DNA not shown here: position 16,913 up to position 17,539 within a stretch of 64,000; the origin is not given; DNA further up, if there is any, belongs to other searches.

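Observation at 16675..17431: Tandem pair of DUF2829/Tad2-like genes: candidate anti-Thoeris (cyclic-ADPR sponge) module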

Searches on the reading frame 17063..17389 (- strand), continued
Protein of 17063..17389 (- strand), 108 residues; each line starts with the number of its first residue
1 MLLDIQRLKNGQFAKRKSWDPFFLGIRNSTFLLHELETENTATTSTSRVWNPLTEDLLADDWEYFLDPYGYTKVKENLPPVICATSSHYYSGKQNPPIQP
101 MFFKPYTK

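Call 58: find_homologous_proteins(query=A4, max_evalue=0.01)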
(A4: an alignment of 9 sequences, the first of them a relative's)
Query A4 (9 sequences) (108 aa, profile of the alignment): 59 proteins with E <= 0.01 among 648 candidates.
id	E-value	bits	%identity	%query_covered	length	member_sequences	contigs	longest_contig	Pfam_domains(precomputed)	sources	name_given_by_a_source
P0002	2.3e-35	139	62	99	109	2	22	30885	-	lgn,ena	-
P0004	2.4e-35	139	59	99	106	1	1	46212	-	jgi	jgi:hypothetical protein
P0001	2.8e-35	138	100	100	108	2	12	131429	PF11195.15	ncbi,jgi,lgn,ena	jgi:hypothetical protein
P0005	1.0e-31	127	30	88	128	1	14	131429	-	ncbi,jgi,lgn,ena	jgi:hypothetical protein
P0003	2.8e-31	126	73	81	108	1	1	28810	PF11195.15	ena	-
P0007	8.3e-31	124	33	68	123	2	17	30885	-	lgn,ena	-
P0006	3.0e-25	106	33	69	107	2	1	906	-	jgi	jgi:hypothetical protein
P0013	5.7e-11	61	73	14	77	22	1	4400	PF11195.15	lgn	-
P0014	6.7e-11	60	38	15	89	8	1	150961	PF11195.15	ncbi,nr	ncbi:hypothetical protein Goe9_c01890 [Bacillus phage vB_BsuM-Goe9]|nr:hypothetical protein Goe9_c01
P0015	1.1e-10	60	67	14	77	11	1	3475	PF11195.15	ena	-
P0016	2.9e-10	58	67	14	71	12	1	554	PF11195.15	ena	-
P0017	8.4e-10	57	73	14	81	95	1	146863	PF11195.15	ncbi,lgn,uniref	ncbi:MW1434 family type I TA system toxin [Staphylococcus warneri]|uniref:Thoeris anti-defense Tad2 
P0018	1.7e-9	56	73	14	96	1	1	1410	PF11195.15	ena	-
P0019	3.0e-9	55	73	14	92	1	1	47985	PF11195.15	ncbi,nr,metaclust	ncbi:conserved hypothetical protein [Staphylococcus capitis]|nr:conserved hypothetical protein [Stap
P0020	3.0e-9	55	44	25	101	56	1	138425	PF11195.15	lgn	-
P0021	1.0e-8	53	73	14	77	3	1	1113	PF11195.15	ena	-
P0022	1.2e-8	53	73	14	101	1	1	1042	PF11195.15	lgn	-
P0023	1.9e-8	52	60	14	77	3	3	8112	PF11195.15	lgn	-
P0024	2.0e-8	52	59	16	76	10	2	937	PF11195.15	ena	-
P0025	3.0e-8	52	60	14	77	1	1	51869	PF11195.15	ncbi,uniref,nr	ncbi:Thoeris anti-defense Tad2 family protein [Staphylococcus capitis]|uniref:Thoeris anti-defense T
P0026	4.2e-8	51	60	14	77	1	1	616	PF11195.15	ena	-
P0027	5.0e-8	51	60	14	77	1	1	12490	PF11195.15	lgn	-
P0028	6.5e-8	51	67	14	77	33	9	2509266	PF11195.15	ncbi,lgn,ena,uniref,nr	ncbi:Thoeris anti-defense Tad2 family protein [Staphylococcus epidermidis]|uniref:Thoeris anti-defen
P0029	6.7e-8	51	67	14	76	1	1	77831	PF11195.15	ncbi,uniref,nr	ncbi:DUF2829 domain-containing protein [Staphylococcus epidermidis]|uniref:Thoeris anti-defense Tad2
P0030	7.8e-8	50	60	14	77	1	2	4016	PF11195.15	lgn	-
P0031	9.4e-8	50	67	14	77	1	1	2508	PF11195.15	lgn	-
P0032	1.2e-7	50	59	16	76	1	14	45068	PF11195.15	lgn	-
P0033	1.2e-7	50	59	16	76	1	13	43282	PF11195.15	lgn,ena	-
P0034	1.3e-7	50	60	14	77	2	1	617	PF11195.15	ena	-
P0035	1.3e-7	50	59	16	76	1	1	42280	PF11195.15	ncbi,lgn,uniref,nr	ncbi:Thoeris anti-defense Tad2 family protein [Staphylococcus epidermidis]|uniref:Thoeris anti-defen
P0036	1.3e-7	50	59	16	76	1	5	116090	PF11195.15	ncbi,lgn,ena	ncbi:Thoeris anti-defense Tad2 family protein [Staphylococcus epidermidis]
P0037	1.3e-7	50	59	16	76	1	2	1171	PF11195.15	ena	-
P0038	1.3e-7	50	59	16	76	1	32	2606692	PF11195.15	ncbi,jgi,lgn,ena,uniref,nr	ncbi:DUF2829 domain-containing protein [Staphylococcus epidermidis]|jgi:hypothetical bacteriophage p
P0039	1.6e-7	49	53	14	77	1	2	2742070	PF11195.15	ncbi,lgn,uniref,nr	ncbi:Thoeris anti-defense Tad2 family protein [Staphylococcus epidermidis]|uniref:Thoeris anti-defen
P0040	1.7e-7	49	73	14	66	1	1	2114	PF11195.15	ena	-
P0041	2.1e-7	49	65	16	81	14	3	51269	PF11195.15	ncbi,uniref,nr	ncbi:Thoeris anti-defense Tad2 family protein [Staphylococcus warneri]|uniref:DUF2829 domain-contain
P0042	5.3e-7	48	53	14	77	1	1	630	PF11195.15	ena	-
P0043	5.8e-7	48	60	14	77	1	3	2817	PF11195.15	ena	-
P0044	7.3e-7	47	60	14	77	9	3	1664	PF11195.15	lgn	-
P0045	1.2e-6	47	73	14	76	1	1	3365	PF11195.15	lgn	-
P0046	1.6e-6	46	60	14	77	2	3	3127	PF11195.15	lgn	-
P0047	1.7e-6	46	60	14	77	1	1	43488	PF11195.15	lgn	-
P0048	2.2e-6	46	53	14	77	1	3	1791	PF11195.15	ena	-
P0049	2.3e-6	46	65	16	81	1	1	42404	PF11195.15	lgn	-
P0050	2.4e-6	46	53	14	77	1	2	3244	PF11195.15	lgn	-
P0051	3.5e-6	45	35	31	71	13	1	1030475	PF11195.15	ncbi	ncbi:TPA: Thoeris anti-defense Tad2 family protein [Bacillus cereus]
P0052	4.3e-5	42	73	14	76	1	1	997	PF11195.15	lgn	-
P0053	1.2e-4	40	73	14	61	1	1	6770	PF11195.15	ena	-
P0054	1.8e-4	40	36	51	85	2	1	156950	PF11195.15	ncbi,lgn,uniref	ncbi:MAG: MW1434 family type I TA system toxin [Staphylococcus pseudoxylosus]|uniref:Thoeris anti-de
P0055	1.2e-3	37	28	55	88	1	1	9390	PF11195.15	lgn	-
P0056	1.3e-3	37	67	14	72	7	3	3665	PF11195.15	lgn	-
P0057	1.5e-3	37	63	18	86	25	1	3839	PF11195.15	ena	-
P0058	1.5e-3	37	41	25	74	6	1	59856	PF11195.15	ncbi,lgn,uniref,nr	ncbi:Thoeris anti-defense Tad2 family protein [Bacillus thuringiensis]|uniref:Thoeris anti-defense T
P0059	1.8e-3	36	25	55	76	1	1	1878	PF11195.15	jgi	-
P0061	5.8e-3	35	73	14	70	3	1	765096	PF11195.15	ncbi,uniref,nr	ncbi:Thoeris anti-defense Tad2 family protein [Staphylococcus auricularis]|uniref:Thoeris anti-defen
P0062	7.9e-3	34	77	12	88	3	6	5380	PF11195.15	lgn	-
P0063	8.4e-3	34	46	22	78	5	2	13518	PF11195.15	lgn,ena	-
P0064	8.4e-3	34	31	51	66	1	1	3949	PF11195.15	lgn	-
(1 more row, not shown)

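Call 64: find_related_loci(query=A2, collection=viral_contigs, flank=3000)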
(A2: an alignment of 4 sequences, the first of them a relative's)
Query A2 (108 aa) in viral_contigs; peptide patterns used: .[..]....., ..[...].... (x = any residue, [..] = any of these).
72 stretches matched a pattern, but none encodes a relative of the query by tblastn (E <= 1e-3).

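Call 66: find_related_loci(query=A2, collection=metagenome_contigs, flank=4000)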
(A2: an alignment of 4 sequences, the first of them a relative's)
Query A2 (108 aa) in metagenome_contigs; peptide patterns used: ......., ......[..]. (x = any residue, [..] = any of these).
371 stretches matched a pattern, but none encodes a relative of the query by tblastn (E <= 1e-3).

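Call 67: find_related_loci(query=A2, collection=genome_contigs, flank=4000)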
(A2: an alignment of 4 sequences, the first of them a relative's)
Query A2 (108 aa) in genome_contigs; peptide patterns used: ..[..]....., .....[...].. (x = any residue, [..] = any of these).
125 stretches matched a pattern; 3 encode a relative of the query (tblastn E <= 1e-3); 3 distinct loci.
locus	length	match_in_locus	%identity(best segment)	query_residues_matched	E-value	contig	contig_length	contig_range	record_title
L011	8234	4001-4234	34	5-63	7e-7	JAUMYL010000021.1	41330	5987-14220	MAG: Peptostreptococcaceae bacterium isolate S17M_Sa_22 NODE_475_length_41330_cov_22.748710, whole genome shotgun sequen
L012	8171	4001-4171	33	5-62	3e-6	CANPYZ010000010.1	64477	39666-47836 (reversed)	MAG: uncultured Clostridia bacterium isolate Lapin-002__bin109 genome assembly, contig: Lapin-002__NODE_547_length_64477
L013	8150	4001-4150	29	5-62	2e-5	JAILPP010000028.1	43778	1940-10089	MAG: Oscillospiraceae bacterium isolate RUI335 k141_12806619_flag=1_multi=9.0000_len=43778, whole genome shotgun sequenc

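Call 68: predict_structure(alignment_id=A5)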
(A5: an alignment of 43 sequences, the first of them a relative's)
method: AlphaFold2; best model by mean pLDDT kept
length: 108 residues; sequences in the alignment: 43
mean_pLDDT: 72.2   pTM: 0.56
mean pLDDT of the five models: 72.2, 71.2, 66.7, 64.7, 62.1
residues with pLDDT >= 90: 20; 70-90: 54; 50-70: 3; < 50: 31
segments of 3 or more residues with pLDDT < 50: 78-108
pLDDT, mean of each block of 10 residues (from residue 1): 87 86 87 84 84 89 88 66 37 40 39
secondary structure, 60 per line:
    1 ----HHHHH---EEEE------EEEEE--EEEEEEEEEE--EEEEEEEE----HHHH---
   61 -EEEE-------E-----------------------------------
elements in order: H5-9 E13-16 E23-27 E30-39 E42-49 H54-57 E62-65

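Call 71: fold_search(model_id=the predicted structure, library=pdb)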
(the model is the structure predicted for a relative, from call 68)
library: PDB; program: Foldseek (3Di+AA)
matches with E <= 10: 324; with E <= 0.001: 0
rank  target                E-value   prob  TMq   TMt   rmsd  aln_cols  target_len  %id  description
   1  6utu_B                7.7e-01  0.09  0.21  0.16  14.6       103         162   13  Crystal structure of minor pseudopilin ternary complex of XcpVWX from the Type 2 secretion system of Pseudomonas aerug (released 2020-09-02)
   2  3nje_B                1.2e+00  0.08  0.22  0.16  14.1       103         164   14  Structure of the Minor Pseudopilin XcpW from the Pseudomonas aeruginosa Type II Secretion System (released 2011-02-02)
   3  5mu3_E                1.3e+00  0.23  0.25  0.18   7.2        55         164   13  Crystal structure of Ctf19-Mcm21 kinetochore assembly bound with Ctf19-Mcm21 binding motif of central kinetochore subu (released 2017-11-01)
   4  4c8q_C                1.4e+00  0.21  0.25  0.33   7.1        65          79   12  Crystal structure of the yeast Lsm1-7-Pat1 complex (released 2013-10-16)
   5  5bw0_C                1.5e+00  0.07  0.21  0.16  13.7       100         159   13  The crystal structure of minor pseudopilin binary complex of XcpV and XcpW from the Type 2 secretion system of Pseudom (released 2016-07-20)
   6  7qca_LM0              1.7e+00  0.28  0.24  0.23   4.5        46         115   15  Spraguea lophii ribosome (released 2022-11-30)
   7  5mu3_B                1.8e+00  0.23  0.22  0.16   4.4        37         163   11  Crystal structure of Ctf19-Mcm21 kinetochore assembly bound with Ctf19-Mcm21 binding motif of central kinetochore subu (released 2017-11-01)
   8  3zq3_A                1.8e+00  0.20  0.32  0.24   7.7        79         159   18  Crystal Structure of Rat Odorant Binding Protein 3 (OBP3) (released 2014-03-12)
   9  4n0a_A                1.9e+00  0.15  0.23  0.30   7.4        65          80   12  Crystal structure of Lsm2-3-Pat1C complex from Saccharomyces cerevisiae (released 2013-12-04)
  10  5vtm_W                1.9e+00  0.06  0.22  0.16  14.0       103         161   14  The crystal structure of minor pseudopilin ternary complex of XcpVWX from the Type 2 secretion system of Pseudomonas a (released 2018-05-23)
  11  1zc3_B                2.0e+00  0.16  0.27  0.27   8.5        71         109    8  Crystal structure of the Ral-binding domain of Exo84 in complex with the active RalA (released 2005-06-14)
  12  1zc4_B                2.0e+00  0.16  0.28  0.26   8.6        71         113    8  Crystal structure of the Ral-binding domain of Exo84 in complex with the active RalA (released 2005-06-14)
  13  2i5w_A                2.0e+00  0.14  0.23  0.09   8.6        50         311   12  Structure of hOGG1 crosslinked to DNA sampling a normal G adjacent to an oxoG (released 2006-10-17)
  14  3nje_A                2.0e+00  0.08  0.22  0.16  13.1        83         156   14  Structure of the Minor Pseudopilin XcpW from the Pseudomonas aeruginosa Type II Secretion System (released 2011-02-02)
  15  6dja                  2.1e+00  0.33  0.28  0.15   4.3        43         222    5  ZN-DEPENDENT 5/B/6 METALLO-BETA-LACTAMASE FROM BACILLUS CEREUS (released 2019-05-29)
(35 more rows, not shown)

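Call 91: search_protein_families(library=ncbifam, proteins=[window:17066-17389:-], max_evalue=10)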
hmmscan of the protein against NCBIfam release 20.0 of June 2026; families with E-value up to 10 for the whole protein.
window:17066-17389:- (108 aa): 0 families

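Call 92: search_protein_families(library=pfam, proteins=[L012:3071-4183:+, L012:4195-5340:+, L013:3176-4162:+, L013:4162-5298:+, L011:3983-4240:+], max_evalue=0.01)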
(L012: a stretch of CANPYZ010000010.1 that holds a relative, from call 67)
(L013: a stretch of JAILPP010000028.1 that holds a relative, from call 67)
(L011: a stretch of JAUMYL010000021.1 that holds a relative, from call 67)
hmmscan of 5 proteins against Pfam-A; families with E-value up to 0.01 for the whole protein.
L012:3071-4183:+ (371 aa): 3 families
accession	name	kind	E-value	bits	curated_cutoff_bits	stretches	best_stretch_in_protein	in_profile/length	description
PF11195.14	Tad2-like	-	1.2e-17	64.6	25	1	305-369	1-72/73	Thoeris anti-defense 2-like domain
PF13472.12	Lipase_GDSL_2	-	8.6e-16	59.4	32.9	1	168-278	59-173/178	GDSL-like Lipase/Acylhydrolase family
PF00657.28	Lipase_GDSL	-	0.00061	20.4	23.6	1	170-279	77-199/208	GDSL-like Lipase/Acylhydrolase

L012:4195-5340:+ (382 aa): 2 families
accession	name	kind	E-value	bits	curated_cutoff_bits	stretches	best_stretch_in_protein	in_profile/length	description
PF11195.14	Tad2-like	-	1.7e-18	67.3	25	1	308-377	2-72/73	Thoeris anti-defense 2-like domain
PF13472.12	Lipase_GDSL_2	-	1.1e-11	46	32.9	1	118-277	2-174/178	GDSL-like Lipase/Acylhydrolase family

L013:3176-4162:+ (329 aa): 2 families
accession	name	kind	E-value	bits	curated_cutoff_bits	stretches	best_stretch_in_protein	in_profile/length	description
PF11195.14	Tad2-like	-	2e-11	44.7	25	1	271-328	2-73/73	Thoeris anti-defense 2-like domain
PF13472.12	Lipase_GDSL_2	-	0.0004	21.4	32.9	1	150-246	79-175/178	GDSL-like Lipase/Acylhydrolase family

L013:4162-5298:+ (379 aa): 2 families
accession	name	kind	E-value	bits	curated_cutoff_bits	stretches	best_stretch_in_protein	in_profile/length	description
PF11195.14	Tad2-like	-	3.2e-14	53.6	25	1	288-358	2-72/73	Thoeris anti-defense 2-like domain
PF13472.12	Lipase_GDSL_2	-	3.2e-11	44.5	32.9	1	136-261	41-172/178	GDSL-like Lipase/Acylhydrolase family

L011:3983-4240:+ (86 aa): 1 family
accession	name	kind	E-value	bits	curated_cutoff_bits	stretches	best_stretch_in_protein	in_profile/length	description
PF11195.14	Tad2-like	-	2.2e-17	63.8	25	1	1-85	1-72/73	Thoeris anti-defense 2-like domain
